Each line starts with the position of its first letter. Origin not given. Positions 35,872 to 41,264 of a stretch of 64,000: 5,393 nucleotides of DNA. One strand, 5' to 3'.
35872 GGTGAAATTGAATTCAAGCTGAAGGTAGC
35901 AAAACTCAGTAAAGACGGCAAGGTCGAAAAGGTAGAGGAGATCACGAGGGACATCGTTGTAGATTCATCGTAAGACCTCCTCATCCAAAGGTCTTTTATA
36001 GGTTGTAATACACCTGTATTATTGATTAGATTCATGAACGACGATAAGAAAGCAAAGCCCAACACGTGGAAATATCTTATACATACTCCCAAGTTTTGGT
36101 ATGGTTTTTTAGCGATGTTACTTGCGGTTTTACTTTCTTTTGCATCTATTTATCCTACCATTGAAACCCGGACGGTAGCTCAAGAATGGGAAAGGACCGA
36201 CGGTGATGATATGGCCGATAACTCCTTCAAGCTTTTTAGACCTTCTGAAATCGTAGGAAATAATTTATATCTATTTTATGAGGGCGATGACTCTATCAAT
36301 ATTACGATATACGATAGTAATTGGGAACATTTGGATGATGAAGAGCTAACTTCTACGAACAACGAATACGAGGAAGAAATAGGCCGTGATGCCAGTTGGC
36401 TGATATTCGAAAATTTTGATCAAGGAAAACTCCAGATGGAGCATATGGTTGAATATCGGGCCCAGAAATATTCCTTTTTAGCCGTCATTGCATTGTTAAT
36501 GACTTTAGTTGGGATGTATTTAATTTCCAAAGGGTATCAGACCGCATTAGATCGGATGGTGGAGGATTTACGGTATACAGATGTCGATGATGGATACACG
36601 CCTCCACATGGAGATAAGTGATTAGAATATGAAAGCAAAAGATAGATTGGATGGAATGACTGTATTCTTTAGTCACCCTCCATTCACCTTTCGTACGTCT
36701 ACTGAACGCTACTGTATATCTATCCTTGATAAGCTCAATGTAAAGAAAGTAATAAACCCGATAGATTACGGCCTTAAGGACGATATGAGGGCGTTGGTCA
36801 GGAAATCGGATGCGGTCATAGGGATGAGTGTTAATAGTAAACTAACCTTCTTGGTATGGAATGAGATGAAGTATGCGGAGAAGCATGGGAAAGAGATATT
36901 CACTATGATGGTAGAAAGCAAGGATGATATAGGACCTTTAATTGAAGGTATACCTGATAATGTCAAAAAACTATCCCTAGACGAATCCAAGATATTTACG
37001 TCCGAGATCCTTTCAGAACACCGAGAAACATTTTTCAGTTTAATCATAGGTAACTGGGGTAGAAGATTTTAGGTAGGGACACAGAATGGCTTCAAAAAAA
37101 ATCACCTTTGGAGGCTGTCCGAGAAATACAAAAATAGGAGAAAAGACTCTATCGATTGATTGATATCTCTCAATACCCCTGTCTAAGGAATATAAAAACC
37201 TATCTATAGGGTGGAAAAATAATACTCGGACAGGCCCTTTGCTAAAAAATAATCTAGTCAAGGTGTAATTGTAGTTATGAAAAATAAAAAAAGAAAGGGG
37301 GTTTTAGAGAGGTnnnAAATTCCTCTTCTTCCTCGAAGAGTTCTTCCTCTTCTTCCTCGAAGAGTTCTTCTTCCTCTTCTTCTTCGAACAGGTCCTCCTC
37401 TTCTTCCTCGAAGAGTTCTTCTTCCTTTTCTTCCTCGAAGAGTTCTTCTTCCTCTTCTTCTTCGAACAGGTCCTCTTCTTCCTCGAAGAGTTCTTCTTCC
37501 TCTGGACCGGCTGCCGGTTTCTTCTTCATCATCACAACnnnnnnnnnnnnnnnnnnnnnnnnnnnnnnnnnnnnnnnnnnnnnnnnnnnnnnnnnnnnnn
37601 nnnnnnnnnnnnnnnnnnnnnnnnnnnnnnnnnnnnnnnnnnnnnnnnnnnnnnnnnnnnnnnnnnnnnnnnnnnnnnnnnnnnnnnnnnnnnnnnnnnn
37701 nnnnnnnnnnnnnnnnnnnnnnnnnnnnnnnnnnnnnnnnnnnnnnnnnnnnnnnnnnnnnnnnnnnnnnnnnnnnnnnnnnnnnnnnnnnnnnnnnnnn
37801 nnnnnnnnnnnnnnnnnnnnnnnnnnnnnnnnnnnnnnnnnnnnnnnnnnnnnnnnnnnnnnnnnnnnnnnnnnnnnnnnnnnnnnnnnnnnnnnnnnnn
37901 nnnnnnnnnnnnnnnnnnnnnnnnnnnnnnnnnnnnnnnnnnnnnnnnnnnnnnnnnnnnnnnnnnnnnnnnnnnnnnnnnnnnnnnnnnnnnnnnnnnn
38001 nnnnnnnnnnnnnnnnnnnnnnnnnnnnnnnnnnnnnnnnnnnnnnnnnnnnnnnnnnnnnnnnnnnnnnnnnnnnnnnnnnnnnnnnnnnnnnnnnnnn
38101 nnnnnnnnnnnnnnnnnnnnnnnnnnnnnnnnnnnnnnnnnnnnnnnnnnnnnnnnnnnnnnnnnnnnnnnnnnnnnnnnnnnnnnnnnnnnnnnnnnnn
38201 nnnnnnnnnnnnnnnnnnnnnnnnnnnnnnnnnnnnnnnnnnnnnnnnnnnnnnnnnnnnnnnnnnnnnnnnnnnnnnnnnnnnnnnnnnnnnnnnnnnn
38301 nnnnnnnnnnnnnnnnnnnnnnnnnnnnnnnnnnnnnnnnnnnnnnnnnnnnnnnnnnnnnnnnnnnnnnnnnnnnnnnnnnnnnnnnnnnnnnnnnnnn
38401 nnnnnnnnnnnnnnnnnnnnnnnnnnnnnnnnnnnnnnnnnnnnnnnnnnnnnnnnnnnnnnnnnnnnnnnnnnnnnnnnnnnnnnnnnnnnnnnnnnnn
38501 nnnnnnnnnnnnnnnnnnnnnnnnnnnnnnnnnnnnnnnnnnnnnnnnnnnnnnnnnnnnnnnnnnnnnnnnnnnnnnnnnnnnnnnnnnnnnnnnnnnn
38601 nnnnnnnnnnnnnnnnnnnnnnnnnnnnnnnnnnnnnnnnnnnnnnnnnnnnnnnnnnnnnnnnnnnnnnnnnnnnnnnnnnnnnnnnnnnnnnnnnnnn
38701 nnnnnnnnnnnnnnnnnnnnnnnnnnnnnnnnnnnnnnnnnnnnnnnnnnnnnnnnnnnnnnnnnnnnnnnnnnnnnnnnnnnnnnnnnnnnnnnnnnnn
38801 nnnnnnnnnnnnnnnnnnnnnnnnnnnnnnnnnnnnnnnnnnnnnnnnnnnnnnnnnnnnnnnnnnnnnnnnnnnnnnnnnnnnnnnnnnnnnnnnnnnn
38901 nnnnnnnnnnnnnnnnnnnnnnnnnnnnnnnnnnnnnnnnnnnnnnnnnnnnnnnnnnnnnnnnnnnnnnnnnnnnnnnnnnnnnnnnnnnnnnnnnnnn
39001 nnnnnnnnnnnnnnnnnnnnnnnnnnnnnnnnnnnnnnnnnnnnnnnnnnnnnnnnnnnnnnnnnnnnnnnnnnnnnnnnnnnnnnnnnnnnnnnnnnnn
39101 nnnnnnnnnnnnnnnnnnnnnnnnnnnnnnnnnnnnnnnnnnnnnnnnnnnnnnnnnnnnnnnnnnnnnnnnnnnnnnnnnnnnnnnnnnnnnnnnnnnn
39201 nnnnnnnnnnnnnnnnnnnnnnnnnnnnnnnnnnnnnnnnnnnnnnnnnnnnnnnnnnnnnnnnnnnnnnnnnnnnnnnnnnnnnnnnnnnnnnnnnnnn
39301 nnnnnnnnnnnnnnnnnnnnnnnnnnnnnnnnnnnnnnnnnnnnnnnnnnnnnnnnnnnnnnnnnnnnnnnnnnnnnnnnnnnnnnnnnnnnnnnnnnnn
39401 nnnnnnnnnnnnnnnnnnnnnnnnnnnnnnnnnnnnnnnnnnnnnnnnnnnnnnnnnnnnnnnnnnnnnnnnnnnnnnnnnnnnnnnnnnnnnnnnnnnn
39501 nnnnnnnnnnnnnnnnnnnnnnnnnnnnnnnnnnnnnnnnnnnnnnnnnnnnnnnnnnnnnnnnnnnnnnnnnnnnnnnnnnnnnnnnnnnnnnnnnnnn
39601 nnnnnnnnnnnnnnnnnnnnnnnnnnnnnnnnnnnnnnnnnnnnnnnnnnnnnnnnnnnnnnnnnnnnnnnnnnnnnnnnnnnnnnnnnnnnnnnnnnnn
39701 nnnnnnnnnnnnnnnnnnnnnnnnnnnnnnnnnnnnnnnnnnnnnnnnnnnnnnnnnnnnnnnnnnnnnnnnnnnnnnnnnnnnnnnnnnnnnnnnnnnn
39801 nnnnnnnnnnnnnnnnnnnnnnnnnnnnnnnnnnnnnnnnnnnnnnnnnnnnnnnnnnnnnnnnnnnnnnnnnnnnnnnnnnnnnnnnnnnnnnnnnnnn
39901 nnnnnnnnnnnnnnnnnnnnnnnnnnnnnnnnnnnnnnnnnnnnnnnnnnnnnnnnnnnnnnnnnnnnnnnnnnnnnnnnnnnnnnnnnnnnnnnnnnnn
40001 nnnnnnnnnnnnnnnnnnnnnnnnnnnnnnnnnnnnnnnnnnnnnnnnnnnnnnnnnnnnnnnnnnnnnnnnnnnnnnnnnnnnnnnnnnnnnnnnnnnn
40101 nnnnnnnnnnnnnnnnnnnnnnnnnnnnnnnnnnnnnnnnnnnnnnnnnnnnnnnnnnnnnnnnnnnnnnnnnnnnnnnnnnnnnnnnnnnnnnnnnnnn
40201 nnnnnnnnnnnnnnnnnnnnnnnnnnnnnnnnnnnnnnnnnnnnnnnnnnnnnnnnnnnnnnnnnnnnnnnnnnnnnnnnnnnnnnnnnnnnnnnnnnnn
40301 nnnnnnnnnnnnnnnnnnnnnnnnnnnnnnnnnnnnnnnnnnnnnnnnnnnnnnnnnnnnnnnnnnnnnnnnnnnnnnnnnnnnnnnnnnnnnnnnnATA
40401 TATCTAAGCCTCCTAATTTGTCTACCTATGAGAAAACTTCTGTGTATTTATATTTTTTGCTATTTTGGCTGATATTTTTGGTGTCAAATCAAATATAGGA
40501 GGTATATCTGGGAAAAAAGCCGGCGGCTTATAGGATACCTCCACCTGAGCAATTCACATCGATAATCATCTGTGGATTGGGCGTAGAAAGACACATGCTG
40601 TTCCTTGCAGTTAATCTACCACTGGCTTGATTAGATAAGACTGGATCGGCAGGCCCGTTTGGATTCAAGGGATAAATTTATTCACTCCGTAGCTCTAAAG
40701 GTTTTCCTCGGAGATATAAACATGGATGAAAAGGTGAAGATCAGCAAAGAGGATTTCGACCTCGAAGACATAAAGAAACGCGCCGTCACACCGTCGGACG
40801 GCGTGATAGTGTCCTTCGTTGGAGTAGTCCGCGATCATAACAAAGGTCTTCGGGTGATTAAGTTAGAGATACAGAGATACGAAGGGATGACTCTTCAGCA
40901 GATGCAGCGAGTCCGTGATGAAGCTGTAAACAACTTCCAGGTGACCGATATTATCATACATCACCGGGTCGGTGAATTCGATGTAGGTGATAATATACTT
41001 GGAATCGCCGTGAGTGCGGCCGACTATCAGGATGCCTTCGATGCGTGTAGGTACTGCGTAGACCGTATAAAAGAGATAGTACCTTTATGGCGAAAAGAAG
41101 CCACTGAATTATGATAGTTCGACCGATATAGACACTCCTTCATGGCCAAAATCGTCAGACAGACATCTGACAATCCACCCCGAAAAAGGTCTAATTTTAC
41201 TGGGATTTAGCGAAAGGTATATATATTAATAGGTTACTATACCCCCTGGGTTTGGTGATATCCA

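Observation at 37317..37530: Cytoplasmic tail made of seven (E)4-7-LF units on a giant surface protein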

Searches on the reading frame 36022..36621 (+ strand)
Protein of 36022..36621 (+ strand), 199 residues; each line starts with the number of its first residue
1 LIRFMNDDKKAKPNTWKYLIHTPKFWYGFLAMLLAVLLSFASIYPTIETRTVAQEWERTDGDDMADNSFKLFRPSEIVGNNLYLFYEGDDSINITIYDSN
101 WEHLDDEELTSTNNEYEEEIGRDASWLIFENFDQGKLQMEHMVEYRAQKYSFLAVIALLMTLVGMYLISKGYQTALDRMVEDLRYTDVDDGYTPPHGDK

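Call 9: search_protein_families(library=pfam, proteins=[window:36022-36621:+], max_evalue=0.01)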
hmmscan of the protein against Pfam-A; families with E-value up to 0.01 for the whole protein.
window:36022-36621:+ (199 aa): 1 family
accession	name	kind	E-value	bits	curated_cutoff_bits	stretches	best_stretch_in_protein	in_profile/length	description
PF01794.25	Ferric_reduct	-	0.0093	16.5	28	0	12-46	64-98/121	Ferric reductase like transmembrane component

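Call 19: search_protein_families(library=ncbifam, proteins=[window:36022-36621:+], max_evalue=0.1)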
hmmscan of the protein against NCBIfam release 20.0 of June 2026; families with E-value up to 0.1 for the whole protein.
window:36022-36621:+ (199 aa): 0 families

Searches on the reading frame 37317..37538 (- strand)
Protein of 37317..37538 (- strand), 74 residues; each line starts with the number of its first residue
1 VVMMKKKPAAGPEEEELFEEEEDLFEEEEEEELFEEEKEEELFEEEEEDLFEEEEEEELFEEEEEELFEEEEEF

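Call 17: find_homologous_proteins(query=A1, max_evalue=0.001)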
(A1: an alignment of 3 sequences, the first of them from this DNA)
Query A1 (3 sequences): 8000 candidates shared short words with the query, none scored E <= 0.001.

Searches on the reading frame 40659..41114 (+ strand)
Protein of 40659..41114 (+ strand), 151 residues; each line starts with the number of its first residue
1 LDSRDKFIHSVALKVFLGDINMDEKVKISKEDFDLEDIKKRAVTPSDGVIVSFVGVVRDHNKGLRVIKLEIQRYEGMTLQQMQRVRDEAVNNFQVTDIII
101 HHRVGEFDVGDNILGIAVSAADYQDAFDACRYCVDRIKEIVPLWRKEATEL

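Call 9: search_protein_families(library=pfam, proteins=[window:40659-41114:+], max_evalue=0.01)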
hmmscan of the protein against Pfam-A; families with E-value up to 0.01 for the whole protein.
window:40659-41114:+ (151 aa): 1 family
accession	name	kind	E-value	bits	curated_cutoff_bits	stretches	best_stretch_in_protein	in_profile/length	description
PF02391.22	MoaE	-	6.3e-33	113.8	23.4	1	28-139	1-113/114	MoaE protein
